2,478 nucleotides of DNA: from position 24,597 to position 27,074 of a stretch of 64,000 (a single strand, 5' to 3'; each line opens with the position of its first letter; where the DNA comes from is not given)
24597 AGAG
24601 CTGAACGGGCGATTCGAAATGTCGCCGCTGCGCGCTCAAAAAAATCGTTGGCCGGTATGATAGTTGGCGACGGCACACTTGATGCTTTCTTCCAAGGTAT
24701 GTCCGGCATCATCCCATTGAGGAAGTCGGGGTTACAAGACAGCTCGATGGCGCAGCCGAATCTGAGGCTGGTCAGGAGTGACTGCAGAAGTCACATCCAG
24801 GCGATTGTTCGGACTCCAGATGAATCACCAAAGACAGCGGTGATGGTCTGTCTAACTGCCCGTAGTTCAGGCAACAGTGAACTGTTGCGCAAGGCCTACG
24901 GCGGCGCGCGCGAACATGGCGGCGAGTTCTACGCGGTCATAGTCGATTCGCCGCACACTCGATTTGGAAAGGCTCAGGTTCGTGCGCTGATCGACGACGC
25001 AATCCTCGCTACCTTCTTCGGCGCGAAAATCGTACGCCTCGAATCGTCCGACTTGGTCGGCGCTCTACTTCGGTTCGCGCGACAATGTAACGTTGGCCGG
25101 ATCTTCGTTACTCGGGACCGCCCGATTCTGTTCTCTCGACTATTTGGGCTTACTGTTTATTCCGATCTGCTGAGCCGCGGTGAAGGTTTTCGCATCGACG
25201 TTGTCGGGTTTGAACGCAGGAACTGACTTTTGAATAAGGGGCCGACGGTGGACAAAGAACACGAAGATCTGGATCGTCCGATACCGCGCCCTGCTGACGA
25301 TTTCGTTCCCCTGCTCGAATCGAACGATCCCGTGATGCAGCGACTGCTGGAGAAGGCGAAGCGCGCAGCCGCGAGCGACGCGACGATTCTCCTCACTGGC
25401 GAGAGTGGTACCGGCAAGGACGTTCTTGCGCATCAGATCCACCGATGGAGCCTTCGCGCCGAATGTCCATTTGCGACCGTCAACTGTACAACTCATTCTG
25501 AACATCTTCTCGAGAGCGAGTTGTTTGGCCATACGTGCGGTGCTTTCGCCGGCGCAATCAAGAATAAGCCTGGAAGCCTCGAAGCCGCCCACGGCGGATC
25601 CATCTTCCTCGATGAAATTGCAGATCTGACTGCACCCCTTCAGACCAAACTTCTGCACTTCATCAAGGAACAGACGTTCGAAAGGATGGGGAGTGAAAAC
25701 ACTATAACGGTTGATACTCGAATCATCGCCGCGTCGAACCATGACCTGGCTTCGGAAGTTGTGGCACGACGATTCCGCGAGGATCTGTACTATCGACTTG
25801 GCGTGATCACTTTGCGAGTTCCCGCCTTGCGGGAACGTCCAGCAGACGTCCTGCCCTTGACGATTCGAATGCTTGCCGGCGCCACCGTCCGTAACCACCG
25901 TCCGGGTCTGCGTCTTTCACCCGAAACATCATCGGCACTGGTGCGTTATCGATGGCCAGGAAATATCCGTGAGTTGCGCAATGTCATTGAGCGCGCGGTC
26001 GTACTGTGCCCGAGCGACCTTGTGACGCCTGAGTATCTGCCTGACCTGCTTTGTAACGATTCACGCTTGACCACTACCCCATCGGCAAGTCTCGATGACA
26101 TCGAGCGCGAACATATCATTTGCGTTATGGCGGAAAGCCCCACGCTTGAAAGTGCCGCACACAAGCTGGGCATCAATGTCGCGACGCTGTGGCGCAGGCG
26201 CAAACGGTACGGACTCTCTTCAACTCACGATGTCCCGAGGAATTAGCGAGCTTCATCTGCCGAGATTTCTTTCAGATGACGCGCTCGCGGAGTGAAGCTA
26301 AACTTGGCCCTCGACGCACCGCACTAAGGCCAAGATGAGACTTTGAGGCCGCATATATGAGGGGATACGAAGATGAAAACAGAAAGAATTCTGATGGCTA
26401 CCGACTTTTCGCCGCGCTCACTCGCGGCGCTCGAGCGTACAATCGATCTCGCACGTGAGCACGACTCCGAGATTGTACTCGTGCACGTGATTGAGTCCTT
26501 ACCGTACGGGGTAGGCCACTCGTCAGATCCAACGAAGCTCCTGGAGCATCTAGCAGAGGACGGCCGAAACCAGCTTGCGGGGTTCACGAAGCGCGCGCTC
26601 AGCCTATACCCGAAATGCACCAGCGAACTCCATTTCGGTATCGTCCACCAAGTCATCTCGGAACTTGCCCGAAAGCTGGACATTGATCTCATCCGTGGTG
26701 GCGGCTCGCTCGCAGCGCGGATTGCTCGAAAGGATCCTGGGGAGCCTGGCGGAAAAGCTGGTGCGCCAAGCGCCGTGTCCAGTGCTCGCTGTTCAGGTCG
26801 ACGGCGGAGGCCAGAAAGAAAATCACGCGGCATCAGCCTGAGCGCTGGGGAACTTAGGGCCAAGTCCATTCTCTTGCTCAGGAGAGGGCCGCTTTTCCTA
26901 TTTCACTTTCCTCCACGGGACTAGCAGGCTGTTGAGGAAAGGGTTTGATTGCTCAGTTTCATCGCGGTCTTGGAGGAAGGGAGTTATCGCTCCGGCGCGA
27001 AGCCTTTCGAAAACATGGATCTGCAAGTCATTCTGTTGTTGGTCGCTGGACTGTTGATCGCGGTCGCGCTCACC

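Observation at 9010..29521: Kdp island wired to sigma54 instead of KdpD/KdpE: two tandem kdp operons plus an unusual regulator set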

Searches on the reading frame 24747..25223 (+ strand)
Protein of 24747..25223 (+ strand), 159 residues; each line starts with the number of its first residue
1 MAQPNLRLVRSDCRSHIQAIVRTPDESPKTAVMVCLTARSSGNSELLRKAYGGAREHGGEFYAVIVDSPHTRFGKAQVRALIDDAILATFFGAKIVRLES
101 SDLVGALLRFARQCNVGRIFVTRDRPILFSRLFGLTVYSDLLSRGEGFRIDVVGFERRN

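Call 57: find_homologous_proteins(query=window:24747-25223:+, max_evalue=0.001)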
Query seq(159 aa) (159 aa): 167 proteins with E <= 0.001 among 233 candidates; the best 120 are listed.
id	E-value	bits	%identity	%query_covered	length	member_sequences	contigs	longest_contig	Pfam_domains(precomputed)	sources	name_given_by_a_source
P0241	1.0e-93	329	96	100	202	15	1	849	-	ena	-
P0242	5.7e-88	310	91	100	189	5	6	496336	-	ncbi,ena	-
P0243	5.8e-78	278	83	100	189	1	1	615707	-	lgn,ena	-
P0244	2.4e-74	266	80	99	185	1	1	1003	-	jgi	jgi:two-component system, OmpR family, sensor histidine kinase KdpD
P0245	2.2e-73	263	79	100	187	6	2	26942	-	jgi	jgi:K+-sensing histidine kinase KdpD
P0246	2.9e-73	262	79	100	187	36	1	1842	-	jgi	-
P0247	3.8e-73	262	79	100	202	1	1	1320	-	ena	-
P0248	9.3e-73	261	79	100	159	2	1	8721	-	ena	-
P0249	1.2e-70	254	78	99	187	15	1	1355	-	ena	-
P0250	1.6e-70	254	78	99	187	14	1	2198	-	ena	-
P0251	3.2e-70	253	74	100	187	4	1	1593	-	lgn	-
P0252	3.9e-70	252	77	99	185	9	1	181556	-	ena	-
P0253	6.1e-70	252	77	100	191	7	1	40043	-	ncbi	ncbi:MAG: hypothetical protein ABSB13_07185 [Candidatus Binatus sp.]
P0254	7.2e-70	251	76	99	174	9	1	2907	-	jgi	-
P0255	1.2e-69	251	75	100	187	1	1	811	-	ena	-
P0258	2.5e-69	250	75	100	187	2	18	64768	-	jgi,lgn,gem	-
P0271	9.3e-60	219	70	100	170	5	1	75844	-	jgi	jgi:K+-sensing histidine kinase KdpD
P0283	6.0e-56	206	62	100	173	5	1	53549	-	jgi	-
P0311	1.5e-51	192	64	100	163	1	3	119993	-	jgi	jgi:K+-sensing histidine kinase KdpD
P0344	1.9e-48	182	60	99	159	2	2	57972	-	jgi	jgi:K+-sensing histidine kinase KdpD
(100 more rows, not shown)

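Call 58: find_encoding_contigs(protein=P0311, flank=9000, max_places=2)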
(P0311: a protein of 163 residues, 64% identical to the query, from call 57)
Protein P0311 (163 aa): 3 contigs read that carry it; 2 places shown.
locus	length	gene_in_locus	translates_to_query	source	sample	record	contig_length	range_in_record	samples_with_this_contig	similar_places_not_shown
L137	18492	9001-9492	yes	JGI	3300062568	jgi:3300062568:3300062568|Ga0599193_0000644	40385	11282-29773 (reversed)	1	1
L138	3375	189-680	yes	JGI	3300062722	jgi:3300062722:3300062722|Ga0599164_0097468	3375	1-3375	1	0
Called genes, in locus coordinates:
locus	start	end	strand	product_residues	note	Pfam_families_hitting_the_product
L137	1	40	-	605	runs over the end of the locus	PF03814:KdpA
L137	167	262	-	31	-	-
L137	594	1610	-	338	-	PF02669:KdpC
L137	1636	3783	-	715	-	PF00122:E1-E2_ATPase, PF00702:Hydrolase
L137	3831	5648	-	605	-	PF03814:KdpA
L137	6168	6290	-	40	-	-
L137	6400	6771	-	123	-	PF00543:P-II (faint)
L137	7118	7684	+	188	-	-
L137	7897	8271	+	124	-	-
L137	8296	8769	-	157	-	PF00027:cNMP_binding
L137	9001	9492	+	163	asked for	-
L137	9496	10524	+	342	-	PF00158:Sigma54_activat, PF14532:Sigma54_activ_2, PF07728:AAA_5 (weak), PF25601:AAA_lid_14, PF02954:HTH_8 (weak)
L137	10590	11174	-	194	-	PF00440:TetR_N, PF21351:TetR_C_41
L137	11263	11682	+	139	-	PF26512:SOI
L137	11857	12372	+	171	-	-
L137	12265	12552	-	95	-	-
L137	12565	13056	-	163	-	-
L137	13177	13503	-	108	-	-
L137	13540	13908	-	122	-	-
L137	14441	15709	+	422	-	PF07690:MFS_1, PF12832:MFS_1_like (faint), PF07690:MFS_1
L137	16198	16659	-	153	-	PF01243:PNPOx_N, PF12900:Pyridox_ox_2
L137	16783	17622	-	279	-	PF05853:BKACE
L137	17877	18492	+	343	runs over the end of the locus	PF12146:Hydrolase_4, PF00561:Abhydrolase_1, PF12697:Abhydrolase_6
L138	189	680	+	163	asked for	-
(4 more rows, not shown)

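Call 59: find_encoding_contigs(protein=P0344, flank=9000, max_places=2)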
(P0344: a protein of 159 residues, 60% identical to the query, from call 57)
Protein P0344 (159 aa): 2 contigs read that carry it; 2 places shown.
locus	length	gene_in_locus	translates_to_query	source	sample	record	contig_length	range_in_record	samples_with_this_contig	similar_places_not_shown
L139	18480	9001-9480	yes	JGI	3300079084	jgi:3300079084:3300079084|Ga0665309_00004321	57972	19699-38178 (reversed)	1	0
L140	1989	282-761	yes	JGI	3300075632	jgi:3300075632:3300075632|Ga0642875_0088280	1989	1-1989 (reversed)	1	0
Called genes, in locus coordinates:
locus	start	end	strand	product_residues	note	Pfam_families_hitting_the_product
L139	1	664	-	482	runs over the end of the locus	PF03055:RPE65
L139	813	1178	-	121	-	-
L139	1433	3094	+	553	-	PF14417:MEDS, PF00158:Sigma54_activat, PF14532:Sigma54_activ_2, PF07728:AAA_5, PF25601:AAA_lid_14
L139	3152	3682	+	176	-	PF00719:Pyrophosphatase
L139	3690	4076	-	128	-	PF00903:Glyoxalase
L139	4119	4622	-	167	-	-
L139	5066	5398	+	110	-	PF06186:DUF992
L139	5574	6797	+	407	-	-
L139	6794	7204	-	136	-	PF01878:EVE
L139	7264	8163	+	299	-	PF01149:Fapy_DNA_glyco, PF05833:NFACT_N (faint), PF06831:H2TH, PF06827:zf-FPG_IleRS (weak)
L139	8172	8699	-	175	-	PF00027:cNMP_binding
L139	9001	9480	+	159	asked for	-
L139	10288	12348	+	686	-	-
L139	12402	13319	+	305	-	-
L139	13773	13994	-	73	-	-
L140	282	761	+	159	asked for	-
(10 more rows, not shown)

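Call 71: find_encoding_contigs(protein=P0258, flank=9000, max_places=2)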
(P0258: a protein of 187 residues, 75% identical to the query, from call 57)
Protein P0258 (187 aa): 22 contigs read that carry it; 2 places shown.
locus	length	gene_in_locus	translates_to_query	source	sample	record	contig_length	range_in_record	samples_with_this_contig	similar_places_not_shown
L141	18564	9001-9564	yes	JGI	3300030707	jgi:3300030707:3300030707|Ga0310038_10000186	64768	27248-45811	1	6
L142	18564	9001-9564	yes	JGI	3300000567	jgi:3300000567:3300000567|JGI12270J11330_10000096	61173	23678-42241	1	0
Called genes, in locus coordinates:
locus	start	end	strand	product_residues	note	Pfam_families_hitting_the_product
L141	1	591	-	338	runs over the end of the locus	PF02669:KdpC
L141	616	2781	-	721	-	PF00122:E1-E2_ATPase, PF00702:Hydrolase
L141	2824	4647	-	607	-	PF03814:KdpA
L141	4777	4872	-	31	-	-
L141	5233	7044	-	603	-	PF03814:KdpA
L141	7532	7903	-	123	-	-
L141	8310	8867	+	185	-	-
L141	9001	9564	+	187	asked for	-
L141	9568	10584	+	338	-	PF00158:Sigma54_activat, PF14532:Sigma54_activ_2, PF07728:AAA_5, PF25601:AAA_lid_14, PF02954:HTH_8 (weak)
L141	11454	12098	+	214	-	-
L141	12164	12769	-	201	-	PF02798:GST_N, PF13417:GST_N_3, PF13409:GST_N_2, PF00043:GST_C, PF13410:GST_C_2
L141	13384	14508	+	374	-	PF13493:DUF4118, PF00512:HisKA (weak), PF02518:HATPase_c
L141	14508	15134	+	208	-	PF00072:Response_reg, PF08281:Sigma70_r4_2 (weak), PF00196:GerE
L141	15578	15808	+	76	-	-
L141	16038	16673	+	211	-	PF00072:Response_reg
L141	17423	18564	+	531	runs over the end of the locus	PF03007:WS_DGAT_cat, PF06974:WS_DGAT_C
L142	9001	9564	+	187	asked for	-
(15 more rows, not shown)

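Call 72: find_encoding_contigs(protein=P0283, flank=9000, max_places=1)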
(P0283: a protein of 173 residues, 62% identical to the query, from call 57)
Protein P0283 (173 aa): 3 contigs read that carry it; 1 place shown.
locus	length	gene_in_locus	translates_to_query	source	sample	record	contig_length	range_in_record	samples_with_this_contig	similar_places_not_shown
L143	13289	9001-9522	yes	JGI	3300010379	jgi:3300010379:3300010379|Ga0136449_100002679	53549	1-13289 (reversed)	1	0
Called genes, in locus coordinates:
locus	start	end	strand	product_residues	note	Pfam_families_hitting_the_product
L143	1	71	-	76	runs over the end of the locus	-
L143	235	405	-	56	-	-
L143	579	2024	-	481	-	PF03055:RPE65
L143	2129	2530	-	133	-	PF04828:GFA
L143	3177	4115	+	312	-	PF01590:GAF (weak), PF13185:GAF_2 (weak), PF00158:Sigma54_activat, PF14532:Sigma54_activ_2 (weak)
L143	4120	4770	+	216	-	PF00158:Sigma54_activat, PF14532:Sigma54_activ_2 (weak), PF25601:AAA_lid_14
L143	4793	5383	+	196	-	PF00719:Pyrophosphatase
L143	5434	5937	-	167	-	-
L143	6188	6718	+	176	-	PF06186:DUF992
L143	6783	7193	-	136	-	PF01878:EVE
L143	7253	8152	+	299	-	PF01149:Fapy_DNA_glyco, PF05833:NFACT_N (weak), PF06831:H2TH, PF06827:zf-FPG_IleRS (weak)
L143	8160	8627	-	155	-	PF00027:cNMP_binding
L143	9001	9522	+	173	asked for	-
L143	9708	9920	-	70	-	-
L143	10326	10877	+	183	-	-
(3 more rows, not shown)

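Call 73: find_encoding_contigs(protein=P0271, flank=9000, max_places=1)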
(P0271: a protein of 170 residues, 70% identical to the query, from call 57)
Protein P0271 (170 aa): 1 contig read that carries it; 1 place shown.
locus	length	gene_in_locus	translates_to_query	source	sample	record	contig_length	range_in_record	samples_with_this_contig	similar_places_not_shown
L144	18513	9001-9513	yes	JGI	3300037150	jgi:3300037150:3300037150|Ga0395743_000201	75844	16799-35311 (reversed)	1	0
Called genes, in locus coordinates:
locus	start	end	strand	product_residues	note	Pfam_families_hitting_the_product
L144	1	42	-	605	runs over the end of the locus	PF03814:KdpA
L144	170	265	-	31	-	-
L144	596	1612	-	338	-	PF02669:KdpC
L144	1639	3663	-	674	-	PF00122:E1-E2_ATPase, PF00702:Hydrolase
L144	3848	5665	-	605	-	PF03814:KdpA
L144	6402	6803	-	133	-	-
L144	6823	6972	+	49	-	-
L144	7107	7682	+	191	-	-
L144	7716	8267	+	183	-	-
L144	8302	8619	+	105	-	-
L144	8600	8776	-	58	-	-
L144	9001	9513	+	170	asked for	-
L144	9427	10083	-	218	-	PF00149:Metallophos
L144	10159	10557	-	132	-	PF12680:SnoaL_2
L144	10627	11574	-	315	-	PF00106:adh_short, PF08659:KR, PF13561:adh_short_C2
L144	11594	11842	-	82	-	PF18480:DUF5615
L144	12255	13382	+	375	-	PF04909:Amidohydro_2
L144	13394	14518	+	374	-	PF04909:Amidohydro_2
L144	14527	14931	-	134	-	PF00903:Glyoxalase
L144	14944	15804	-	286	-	-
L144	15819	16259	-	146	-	PF01575:MaoC_dehydratas, PF13452:FAS1_DH_region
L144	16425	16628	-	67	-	-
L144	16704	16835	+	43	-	-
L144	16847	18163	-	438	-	PF02515:CoA_transf_3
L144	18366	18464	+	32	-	-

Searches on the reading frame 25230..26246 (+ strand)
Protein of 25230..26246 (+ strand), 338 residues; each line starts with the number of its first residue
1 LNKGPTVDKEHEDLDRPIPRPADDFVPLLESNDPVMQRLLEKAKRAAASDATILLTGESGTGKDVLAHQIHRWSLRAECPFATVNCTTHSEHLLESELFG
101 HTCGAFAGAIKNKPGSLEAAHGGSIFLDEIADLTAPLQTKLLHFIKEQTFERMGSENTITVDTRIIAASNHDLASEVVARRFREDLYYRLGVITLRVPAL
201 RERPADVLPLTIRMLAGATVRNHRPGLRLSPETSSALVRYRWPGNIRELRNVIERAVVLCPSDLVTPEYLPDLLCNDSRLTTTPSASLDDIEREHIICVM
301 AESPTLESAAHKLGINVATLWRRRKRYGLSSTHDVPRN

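Call 5: search_protein_families(library=pfam, proteins=[window:25230-26246:+], max_evalue=0.01)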
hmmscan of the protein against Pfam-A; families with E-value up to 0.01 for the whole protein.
window:25230-26246:+ (338 aa): 13 families
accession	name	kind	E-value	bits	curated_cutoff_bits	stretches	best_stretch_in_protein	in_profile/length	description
PF00158.32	Sigma54_activat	-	4.5e-62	209.1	20.2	1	31-195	3-167/168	Sigma-54 interaction domain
PF25601.1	AAA_lid_14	-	1.2e-19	70.3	27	1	201-279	1-79/87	AAA+ ATPase lid domain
PF14532.12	Sigma54_activ_2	-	1.3e-16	61.5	25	1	34-200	5-138/138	Sigma-54 interaction domain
PF07728.20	AAA_5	-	7.3e-07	29.7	22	1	53-171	2-123/139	AAA domain (dynein-related subfamily)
PF02954.25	HTH_8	-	1e-06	28.8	22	1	288-327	2-42/42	Bacterial regulatory protein, Fis family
PF01078.27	Mg_chelatase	-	5.1e-06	26.5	20.3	1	45-170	17-157/207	Magnesium chelatase, subunit ChlI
PF13245.12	AAA_19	-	0.00061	20.4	25.1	1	42-148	3-117/134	AAA domain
PF13191.12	AAA_16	-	0.00074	20.5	32.6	1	37-131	10-103/167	AAA ATPase domain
PF20720.3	nSTAND3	-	0.0013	18.9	27.2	1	36-82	3-49/155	Novel STAND NTPase 3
PF18024.7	HTH_50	-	0.0013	18.8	27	1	288-330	8-50/50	Helix-turn-helix domain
PF00004.35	AAA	-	0.0018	19.2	21.2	1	53-186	1-127/131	ATPase family associated with various cellular activities (AAA)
PF07724.20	AAA_2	-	0.0044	17.5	27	1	51-177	4-131/166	AAA domain (Cdc48 subfamily)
PF20030.5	bpMoxR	-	0.0071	15.9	27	0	124-171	100-146/205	MoxR domain in the MoxR-vWA-beta-propeller ternary systems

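Call 41: find_related_loci(query=window:25230-26246:+, collection=metagenome_contigs, flank=10000)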
Query window:25230-26246:+ (338 aa) in metagenome_contigs; peptide patterns used: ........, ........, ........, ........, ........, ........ (x = any residue, [..] = any of these).
600 stretches matched a pattern (row limit reached: there are more); 599 encode a relative of the query (tblastn E <= 1e-3); the best 80 are kept; 80 distinct loci.
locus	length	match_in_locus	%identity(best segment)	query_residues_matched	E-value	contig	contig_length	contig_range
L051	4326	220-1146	48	28-329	2e-86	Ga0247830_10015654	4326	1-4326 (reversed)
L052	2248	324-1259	44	31-337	8e-86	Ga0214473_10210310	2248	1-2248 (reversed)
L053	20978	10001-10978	43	7-330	3e-80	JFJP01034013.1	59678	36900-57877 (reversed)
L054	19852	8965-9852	47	31-323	3e-78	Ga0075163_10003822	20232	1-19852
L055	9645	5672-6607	47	29-338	1e-78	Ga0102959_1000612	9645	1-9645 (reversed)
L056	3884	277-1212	45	29-336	4e-76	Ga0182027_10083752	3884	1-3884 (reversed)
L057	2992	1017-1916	45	39-330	3e-75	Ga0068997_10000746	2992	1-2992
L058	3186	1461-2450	45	18-329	6e-75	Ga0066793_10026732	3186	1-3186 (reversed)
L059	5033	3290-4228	42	19-328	5e-74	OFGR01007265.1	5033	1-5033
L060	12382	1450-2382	42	36-334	8e-74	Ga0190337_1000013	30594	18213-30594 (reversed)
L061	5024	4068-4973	43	27-327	4e-73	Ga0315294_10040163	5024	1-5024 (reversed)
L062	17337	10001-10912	44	36-336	5e-73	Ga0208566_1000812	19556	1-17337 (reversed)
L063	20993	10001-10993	42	17-333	3e-72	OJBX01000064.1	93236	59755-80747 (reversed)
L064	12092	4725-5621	43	34-329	6e-72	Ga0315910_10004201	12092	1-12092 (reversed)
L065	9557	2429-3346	43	27-329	2e-71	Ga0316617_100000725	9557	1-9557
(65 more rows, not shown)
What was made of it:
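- Tried and rejected: Metagenome scan with Act2 (call 41).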

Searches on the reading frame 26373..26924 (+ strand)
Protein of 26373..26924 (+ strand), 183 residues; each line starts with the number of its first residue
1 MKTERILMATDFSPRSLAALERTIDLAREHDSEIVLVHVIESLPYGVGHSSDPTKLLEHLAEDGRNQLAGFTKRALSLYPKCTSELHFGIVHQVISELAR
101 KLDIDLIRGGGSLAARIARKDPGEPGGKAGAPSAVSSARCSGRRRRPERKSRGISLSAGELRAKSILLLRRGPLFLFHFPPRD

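Call 5: search_protein_families(library=pfam, proteins=[window:26373-26924:+], max_evalue=0.01)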
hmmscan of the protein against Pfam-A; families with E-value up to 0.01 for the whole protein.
window:26373-26924:+ (183 aa): 1 family
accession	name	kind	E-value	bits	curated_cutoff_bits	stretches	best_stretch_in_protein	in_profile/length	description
PF00582.32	Usp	-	4.8e-15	56.8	24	1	4-107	3-107/141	Universal stress protein family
